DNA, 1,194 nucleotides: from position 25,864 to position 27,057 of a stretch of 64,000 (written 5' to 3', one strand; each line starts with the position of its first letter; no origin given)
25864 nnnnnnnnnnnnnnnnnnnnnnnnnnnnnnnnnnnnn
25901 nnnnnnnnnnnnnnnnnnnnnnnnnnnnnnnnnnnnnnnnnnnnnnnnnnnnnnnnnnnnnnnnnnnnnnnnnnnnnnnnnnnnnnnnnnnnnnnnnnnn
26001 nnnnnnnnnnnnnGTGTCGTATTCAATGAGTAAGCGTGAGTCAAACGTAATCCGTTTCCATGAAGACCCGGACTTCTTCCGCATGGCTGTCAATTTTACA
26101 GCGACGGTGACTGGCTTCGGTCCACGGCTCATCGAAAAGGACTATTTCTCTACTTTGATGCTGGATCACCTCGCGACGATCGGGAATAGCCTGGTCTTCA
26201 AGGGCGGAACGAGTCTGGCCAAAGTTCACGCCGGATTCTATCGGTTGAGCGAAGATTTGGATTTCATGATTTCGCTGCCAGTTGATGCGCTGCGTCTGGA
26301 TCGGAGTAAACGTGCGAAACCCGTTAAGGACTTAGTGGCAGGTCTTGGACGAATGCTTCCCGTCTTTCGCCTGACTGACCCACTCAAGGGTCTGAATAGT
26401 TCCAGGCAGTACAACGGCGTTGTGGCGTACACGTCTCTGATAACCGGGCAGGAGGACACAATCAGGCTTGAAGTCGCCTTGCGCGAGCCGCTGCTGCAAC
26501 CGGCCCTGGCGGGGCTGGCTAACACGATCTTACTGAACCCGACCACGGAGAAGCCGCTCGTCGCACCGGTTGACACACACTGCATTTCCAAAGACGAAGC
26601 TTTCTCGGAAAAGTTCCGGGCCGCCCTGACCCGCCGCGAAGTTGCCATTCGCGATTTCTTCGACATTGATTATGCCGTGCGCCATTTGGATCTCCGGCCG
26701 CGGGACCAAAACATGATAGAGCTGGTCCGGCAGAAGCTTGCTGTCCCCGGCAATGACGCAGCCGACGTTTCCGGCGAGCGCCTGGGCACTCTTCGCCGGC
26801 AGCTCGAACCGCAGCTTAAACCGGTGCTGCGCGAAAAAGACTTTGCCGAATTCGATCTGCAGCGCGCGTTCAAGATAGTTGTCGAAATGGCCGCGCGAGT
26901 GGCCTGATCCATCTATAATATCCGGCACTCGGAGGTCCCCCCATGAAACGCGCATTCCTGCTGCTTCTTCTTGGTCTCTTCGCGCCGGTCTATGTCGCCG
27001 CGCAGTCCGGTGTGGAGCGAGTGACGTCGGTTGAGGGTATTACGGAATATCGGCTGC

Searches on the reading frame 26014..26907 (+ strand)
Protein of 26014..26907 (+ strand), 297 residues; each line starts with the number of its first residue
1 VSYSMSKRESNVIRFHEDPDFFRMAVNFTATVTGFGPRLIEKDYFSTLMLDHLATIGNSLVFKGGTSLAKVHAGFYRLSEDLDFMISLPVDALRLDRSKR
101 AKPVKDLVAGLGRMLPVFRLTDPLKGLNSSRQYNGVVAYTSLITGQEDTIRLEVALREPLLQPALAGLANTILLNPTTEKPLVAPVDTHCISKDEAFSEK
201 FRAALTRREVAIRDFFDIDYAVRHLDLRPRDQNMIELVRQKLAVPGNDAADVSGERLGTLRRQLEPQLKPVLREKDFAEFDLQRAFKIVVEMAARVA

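Call 97: search_protein_families(library=pfam, proteins=[window:26014-26907:+], max_evalue=0.00001)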
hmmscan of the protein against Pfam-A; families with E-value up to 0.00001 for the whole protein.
window:26014-26907:+ (297 aa): 1 family
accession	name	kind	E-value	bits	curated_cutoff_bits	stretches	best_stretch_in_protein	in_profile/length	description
PF08843.17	AbiEii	-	2.1e-24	87.2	22.5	1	53-268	8-211/238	Nucleotidyl transferase AbiEii toxin, Type IV TA system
